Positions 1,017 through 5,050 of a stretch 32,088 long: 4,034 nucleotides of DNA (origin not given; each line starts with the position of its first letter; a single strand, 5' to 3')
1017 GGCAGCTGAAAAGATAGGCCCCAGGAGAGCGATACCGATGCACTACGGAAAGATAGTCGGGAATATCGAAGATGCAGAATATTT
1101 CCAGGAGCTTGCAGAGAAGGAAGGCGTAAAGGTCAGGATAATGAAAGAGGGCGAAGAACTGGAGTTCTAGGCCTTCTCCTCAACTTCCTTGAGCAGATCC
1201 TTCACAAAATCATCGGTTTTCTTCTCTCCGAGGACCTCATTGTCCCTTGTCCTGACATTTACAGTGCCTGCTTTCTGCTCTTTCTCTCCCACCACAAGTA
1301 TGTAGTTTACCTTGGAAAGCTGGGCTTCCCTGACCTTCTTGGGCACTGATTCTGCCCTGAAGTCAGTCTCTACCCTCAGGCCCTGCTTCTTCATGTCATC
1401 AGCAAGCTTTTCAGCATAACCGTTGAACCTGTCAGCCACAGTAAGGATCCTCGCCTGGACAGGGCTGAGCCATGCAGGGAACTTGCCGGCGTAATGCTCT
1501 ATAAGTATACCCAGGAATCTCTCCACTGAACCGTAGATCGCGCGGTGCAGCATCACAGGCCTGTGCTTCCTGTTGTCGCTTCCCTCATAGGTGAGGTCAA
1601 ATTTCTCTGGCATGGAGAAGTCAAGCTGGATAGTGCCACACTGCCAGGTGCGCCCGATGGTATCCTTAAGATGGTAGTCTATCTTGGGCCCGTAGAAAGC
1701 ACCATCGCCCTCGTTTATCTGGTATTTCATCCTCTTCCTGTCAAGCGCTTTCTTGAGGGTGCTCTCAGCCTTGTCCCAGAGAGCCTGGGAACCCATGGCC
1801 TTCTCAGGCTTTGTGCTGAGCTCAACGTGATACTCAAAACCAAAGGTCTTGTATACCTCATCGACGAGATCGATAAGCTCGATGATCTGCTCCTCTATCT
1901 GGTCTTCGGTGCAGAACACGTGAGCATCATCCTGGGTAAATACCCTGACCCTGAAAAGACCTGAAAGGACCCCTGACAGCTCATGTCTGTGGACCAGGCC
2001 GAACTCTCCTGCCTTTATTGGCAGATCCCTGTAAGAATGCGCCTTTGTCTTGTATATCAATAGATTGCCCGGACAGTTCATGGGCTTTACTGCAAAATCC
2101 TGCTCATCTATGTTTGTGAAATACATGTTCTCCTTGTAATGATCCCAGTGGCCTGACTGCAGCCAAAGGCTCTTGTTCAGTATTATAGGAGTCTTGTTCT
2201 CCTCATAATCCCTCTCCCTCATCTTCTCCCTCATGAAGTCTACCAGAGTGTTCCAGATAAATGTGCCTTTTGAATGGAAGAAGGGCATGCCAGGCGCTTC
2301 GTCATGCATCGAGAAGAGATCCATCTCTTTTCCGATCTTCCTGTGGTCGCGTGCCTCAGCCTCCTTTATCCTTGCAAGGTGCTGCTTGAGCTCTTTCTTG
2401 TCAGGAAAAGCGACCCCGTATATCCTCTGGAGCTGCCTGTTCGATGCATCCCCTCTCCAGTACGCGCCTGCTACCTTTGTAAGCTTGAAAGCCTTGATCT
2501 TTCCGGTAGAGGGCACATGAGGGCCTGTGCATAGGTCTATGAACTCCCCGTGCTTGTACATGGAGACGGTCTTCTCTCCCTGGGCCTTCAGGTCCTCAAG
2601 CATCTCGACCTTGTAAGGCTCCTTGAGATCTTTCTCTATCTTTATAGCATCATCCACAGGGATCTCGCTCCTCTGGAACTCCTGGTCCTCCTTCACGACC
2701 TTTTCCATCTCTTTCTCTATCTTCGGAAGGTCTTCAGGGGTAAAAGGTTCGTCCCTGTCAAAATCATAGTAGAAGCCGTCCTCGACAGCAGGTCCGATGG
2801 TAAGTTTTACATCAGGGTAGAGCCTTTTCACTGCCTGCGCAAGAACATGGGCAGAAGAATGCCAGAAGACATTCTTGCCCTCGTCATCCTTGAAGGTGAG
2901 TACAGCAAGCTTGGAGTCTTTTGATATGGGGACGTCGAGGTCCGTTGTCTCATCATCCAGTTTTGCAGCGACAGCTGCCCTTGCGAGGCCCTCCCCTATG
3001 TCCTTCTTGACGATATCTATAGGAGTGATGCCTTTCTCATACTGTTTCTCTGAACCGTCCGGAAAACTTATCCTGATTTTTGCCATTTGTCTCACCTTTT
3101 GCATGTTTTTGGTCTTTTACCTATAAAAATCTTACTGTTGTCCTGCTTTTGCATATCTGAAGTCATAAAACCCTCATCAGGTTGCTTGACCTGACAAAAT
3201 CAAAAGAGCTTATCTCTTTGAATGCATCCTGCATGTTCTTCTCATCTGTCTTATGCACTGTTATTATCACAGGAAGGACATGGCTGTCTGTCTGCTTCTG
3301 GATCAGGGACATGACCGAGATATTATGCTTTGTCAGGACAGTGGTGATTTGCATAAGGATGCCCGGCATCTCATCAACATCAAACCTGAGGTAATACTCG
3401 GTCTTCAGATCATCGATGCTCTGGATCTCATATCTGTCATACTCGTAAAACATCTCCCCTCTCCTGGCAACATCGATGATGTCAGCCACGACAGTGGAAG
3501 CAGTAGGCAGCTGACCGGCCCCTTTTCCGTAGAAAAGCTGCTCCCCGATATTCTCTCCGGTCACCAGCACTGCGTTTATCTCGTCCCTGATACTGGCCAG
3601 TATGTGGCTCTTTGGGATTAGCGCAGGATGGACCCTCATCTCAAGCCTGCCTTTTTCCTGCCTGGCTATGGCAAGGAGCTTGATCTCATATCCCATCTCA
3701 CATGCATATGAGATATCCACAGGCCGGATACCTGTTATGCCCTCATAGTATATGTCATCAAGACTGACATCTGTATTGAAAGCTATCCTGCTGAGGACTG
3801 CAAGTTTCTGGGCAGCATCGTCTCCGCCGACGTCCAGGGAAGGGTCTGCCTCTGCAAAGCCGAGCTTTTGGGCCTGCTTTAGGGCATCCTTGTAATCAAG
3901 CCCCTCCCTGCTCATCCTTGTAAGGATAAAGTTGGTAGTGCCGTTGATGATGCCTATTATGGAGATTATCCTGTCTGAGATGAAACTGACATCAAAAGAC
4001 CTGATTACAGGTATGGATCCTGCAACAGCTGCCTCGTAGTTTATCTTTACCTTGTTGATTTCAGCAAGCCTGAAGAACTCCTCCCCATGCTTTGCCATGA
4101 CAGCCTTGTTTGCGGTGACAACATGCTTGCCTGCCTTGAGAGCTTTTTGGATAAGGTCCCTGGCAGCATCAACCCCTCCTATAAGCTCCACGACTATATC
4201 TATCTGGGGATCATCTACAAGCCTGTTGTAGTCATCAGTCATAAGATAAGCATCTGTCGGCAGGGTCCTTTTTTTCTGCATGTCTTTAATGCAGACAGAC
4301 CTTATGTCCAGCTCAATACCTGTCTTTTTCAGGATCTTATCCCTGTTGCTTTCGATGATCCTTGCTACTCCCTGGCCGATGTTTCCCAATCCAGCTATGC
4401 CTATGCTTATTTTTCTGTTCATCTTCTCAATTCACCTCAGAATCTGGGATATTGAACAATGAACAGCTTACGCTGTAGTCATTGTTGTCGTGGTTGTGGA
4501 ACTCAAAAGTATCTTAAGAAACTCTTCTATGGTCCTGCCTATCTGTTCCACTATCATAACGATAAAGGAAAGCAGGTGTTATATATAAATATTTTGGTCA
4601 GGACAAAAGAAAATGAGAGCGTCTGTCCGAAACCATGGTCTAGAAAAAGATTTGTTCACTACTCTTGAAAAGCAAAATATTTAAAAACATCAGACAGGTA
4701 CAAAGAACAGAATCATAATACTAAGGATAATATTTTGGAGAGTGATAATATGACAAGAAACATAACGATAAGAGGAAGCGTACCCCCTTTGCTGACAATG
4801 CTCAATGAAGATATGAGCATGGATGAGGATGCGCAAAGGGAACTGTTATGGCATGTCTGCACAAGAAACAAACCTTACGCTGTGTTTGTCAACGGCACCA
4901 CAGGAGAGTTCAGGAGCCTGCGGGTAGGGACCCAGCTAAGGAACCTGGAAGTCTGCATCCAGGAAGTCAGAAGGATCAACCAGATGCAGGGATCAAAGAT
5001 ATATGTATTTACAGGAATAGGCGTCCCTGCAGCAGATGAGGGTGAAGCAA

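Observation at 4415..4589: Leaderless threonine-run uORF with a hairpin and start-codon pairing switch upstream of hom (and thrS)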

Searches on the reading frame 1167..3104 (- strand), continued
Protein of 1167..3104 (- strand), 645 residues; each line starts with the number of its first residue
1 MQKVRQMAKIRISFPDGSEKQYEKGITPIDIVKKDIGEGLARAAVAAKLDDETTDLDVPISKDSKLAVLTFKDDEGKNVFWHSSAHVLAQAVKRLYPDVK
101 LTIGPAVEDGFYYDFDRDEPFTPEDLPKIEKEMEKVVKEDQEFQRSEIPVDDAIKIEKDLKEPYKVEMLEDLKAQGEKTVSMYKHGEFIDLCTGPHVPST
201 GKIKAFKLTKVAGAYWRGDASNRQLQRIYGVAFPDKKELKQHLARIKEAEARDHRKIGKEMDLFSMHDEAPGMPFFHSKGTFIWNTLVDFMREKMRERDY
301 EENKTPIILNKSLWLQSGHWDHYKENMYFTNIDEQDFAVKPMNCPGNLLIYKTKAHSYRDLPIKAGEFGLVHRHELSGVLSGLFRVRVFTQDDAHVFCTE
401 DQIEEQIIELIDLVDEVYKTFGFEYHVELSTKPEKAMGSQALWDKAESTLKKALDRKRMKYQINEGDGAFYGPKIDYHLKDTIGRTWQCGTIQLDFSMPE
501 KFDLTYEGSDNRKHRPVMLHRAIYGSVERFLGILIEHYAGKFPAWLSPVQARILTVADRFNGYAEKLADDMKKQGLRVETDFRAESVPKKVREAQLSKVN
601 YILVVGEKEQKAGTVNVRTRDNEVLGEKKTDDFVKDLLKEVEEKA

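Call 84: search_protein_families(library=ncbifam, proteins=[L176:5342-6400:+, L176:6417-6995:+, L176:7019-8200:+, L141:2804-3274:+, L141:3271-3945:+, L171:5207-5959:+, L171:5974-6762:+, L173:5589-6854:+, L175:5216-5647:+, L141:2142-2807:+], max_evalue=0.001)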
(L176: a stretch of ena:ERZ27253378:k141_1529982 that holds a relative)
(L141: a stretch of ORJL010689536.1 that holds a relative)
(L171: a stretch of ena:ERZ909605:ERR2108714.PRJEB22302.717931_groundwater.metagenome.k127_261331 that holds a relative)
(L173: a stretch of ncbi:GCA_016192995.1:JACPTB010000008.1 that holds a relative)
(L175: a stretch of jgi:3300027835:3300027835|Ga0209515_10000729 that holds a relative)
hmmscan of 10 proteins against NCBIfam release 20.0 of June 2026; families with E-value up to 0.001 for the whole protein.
L176:5342-6400:+ (352 aa): 5 families
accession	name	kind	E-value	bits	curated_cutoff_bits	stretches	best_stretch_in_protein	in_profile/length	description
NF003558.0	PRK05231.1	equivalog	2.9e-41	141.5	271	1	1-321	1-290/322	homoserine kinase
TIGR00938.1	thrB_alt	equivalog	1.8e-28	99.8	255.9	2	116-305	89-273/307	homoserine kinase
TIGR02906.1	spore_CotS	subfamily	7.3e-10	38.3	172.7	1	201-319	172-286/314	CotS family spore coat protein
NF008738.0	PRK11768.1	equivalog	7.4e-07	28.8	194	1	131-302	109-273/327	serine/threonine protein kinase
NF033068.1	APH_3p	equivalog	3.1e-05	23.6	205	1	210-286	166-238/255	APH(3') family aminoglycoside O-phosphotransferase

L176:6417-6995:+ (192 aa): 20 families
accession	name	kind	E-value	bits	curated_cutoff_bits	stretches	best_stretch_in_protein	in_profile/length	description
TIGR02247.1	HAD-1A3-hyp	subfamily_domain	2.2e-14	53.7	125.4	1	2-180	2-200/211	epoxide hydrolase N-terminal domain-like phosphatase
TIGR01509.1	HAD-SF-IA-v3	subfamily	2.7e-14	53.6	29.4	1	4-172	1-151/154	HAD-IA family hydrolase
TIGR02253.1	CTE7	subfamily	5.6e-12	45.9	169.75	1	1-177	1-195/221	TIGR02253 family HAD-type hydrolase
TIGR02254.1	YjjG_YfnB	equivalog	6.9e-12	45.3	159.9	1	59-174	83-195/223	YjjG family noncanonical pyrimidine nucleotidase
TIGR02252.1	DREG-2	subfamily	2e-11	44.1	155.2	1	70-174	106-203/203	HAD hydrolase, REG-2-like, family IA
NF006991.0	PRK09456.1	equivalog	3.7e-11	43.1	295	1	85-177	91-186/199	glucose-1-phosphatase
TIGR01428.1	HAD_type_II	equivalog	2.2e-10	40.9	125.4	1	84-173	97-188/197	haloacid dehalogenase type II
TIGR01993.1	Pyr-5-nucltdase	equivalog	1.2e-09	38.3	142.9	1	77-172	83-180/183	pyrimidine 5'-nucleotidase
TIGR01549.1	HAD-SF-IA-v1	subfamily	2e-09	38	23.3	1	59-169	42-149/149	HAD-IA family hydrolase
TIGR01990.1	bPGM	equivalog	3e-09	37.1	189.4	1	36-171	51-182/187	beta-phosphoglucomutase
TIGR02009.1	PGMB-YQAB-SF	subfamily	3.2e-08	34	153.35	1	54-173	52-184/186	beta-phosphoglucomutase family hydrolase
NF009695.0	PRK13222.1-2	equivalog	2.3e-07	30.5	225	1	84-171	100-189/226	phosphoglycolate phosphatase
TIGR01662.1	HAD-SF-IIIA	subfamily_domain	2.5e-07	30.9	44.6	1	76-175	25-138/141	HAD-IIIA family hydrolase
NF006976.0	PRK09449.1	equivalog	1.9e-05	24.3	183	1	57-164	79-184/225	pyrimidine 5'-nucleotidase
TIGR01449.2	PGP_bact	equivalog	5.4e-05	22.8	180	1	87-173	94-182/213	phosphoglycolate phosphatase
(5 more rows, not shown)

L176:7019-8200:+ (393 aa): 4 families
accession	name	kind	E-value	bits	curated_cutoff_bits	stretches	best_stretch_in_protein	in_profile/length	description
NF033445.1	BREX_PglZ_4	exception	3.7e-07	29.1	140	0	216-264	548-596/741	BREX-4 system phosphatase PglZ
NF052313.1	T9SS_RR_PorX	equivalog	1.1e-06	27.7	300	0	241-276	390-425/513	T9SS response regulator signal transducer PorX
TIGR02335.1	hydr_PhnA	equivalog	2e-06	27.2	407.55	0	50-117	13-87/408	phosphonoacetate hydrolase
NF003766.0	PRK05362.1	equivalog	1.2e-05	24.2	256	1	185-264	259-335/396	phosphopentomutase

L141:2804-3274:+ (156 aa): 0 families

L141:3271-3945:+ (224 aa): 0 families

L171:5207-5959:+ (250 aa): 0 families

L171:5974-6762:+ (262 aa): 3 families
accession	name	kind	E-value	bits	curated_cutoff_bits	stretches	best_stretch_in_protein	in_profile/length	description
NF041098.2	diketo_inos_hlase_IolN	equivalog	5.1e-38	130.9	245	1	2-254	5-262/307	3-dehydro-scyllo-inosose hydrolase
TIGR03964.1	mycofact_creat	equivalog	1.3e-36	126.3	172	1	7-180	2-160/228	mycofactocin biosynthesis peptidyl-dipeptidase MftE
TIGR04448.1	creatininase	equivalog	9.5e-34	117.1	235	1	8-188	1-195/246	creatininase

L173:5589-6854:+ (421 aa): 13 families
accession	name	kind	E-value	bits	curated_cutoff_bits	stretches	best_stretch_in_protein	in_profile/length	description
NF003808.0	PRK05396.1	equivalog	6.9e-17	61.3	380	1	43-239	22-214/341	L-threonine 3-dehydrogenase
TIGR00692.1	tdh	equivalog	1.8e-15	56.8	458.35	1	43-271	20-252/340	L-threonine 3-dehydrogenase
NF041097.1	keto_inos_dh_IolM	equivalog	2.6e-07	29.7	450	1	27-108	34-121/389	scyllo-inosose 3-dehydrogenase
NF007642.0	PRK10309.1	equivalog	5.9e-07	29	550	1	41-236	20-208/347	galactitol-1-phosphate 5-dehydrogenase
NF007489.0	PRK10083.1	equivalog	2.9e-06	26.5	376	1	48-237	26-210/339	Zn-dependent oxidoreductase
TIGR03989.1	Rxyl_3153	subfamily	3.5e-06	26.5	440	1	36-106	17-85/370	NDMA-dependent alcohol dehydrogenase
TIGR02818.1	adh_III_F_hyde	equivalog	4.2e-05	22.8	543.95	1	44-104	24-83/368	S-(hydroxymethyl)glutathione dehydrogenase/class III alcohol dehydrogenase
TIGR02819.1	fdhA_non_GSH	equivalog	7.3e-05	21.5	636.95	1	29-106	15-94/397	formaldehyde dehydrogenase, glutathione-independent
TIGR03366.1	HpnZ_proposed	hypoth_equivalog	0.00016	21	328.1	0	47-270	6-243/315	putative phosphonate catabolism associated alcohol dehydrogenase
NF007375.0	PRK09880.1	equivalog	0.00025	19.9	469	1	43-234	24-215/344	L-idonate 5-dehydrogenase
NF047908.1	AldhRedAhr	equivalog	0.0005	19.1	470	1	41-106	23-87/335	NADPH-dependent aldehyde reductase Ahr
NF010344.0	PRK13771.1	subfamily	0.00073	18.6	349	1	35-150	15-127/334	putative alcohol dehydrogenase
TIGR03451.1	mycoS_dep_FDH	equivalog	0.00086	18.2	512.9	0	47-107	27-85/358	S-(hydroxymethyl)mycothiol dehydrogenase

L175:5216-5647:+ (143 aa): 0 families

L141:2142-2807:+ (221 aa): 1 family
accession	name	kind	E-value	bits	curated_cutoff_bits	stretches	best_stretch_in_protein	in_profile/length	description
TIGR02937.1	sigma70-ECF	superfamily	2.2e-05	24.1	42.9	1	137-208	98-161/165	sigma-70 family RNA polymerase sigma factor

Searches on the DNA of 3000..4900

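Call 55: search_rna_families(source=window, start=3000, end=4900, threshold=evalue, max_evalue=10)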
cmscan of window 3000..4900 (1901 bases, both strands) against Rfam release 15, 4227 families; matches with E-value up to 10: 6.
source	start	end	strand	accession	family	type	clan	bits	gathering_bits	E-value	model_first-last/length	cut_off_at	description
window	4772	4831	+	RF01125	sR4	Gene; snRNA; snoRNA; CD-box;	-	19.1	50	0.2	1-56/56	no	Small nucleolar RNA sR4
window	4687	4751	-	RF01163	snoR64a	Gene; snRNA; snoRNA; CD-box;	-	18.5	45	5.5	1-77/77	no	Small nucleolar RNA snoR64a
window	4720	4840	-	RF01956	NEAT1_2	Gene; lncRNA;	-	16.2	60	1.9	1-116/116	no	Nuclear enriched abundant transcript 1 conserved region 2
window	4435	4489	-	RF01312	sR9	Gene; snRNA; snoRNA; CD-box;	-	15.6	36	9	1-55/55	no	Small nucleolar RNA sR9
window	4800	4889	+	RF01196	snoZ30a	Gene; snRNA; snoRNA; CD-box;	-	15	80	5.8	1-92/92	no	Small nucleolar RNA Z30a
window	3000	3125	-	RF01478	rli47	Gene; sRNA;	-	10.9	200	5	1-150/508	3'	Listeria sRNA rli47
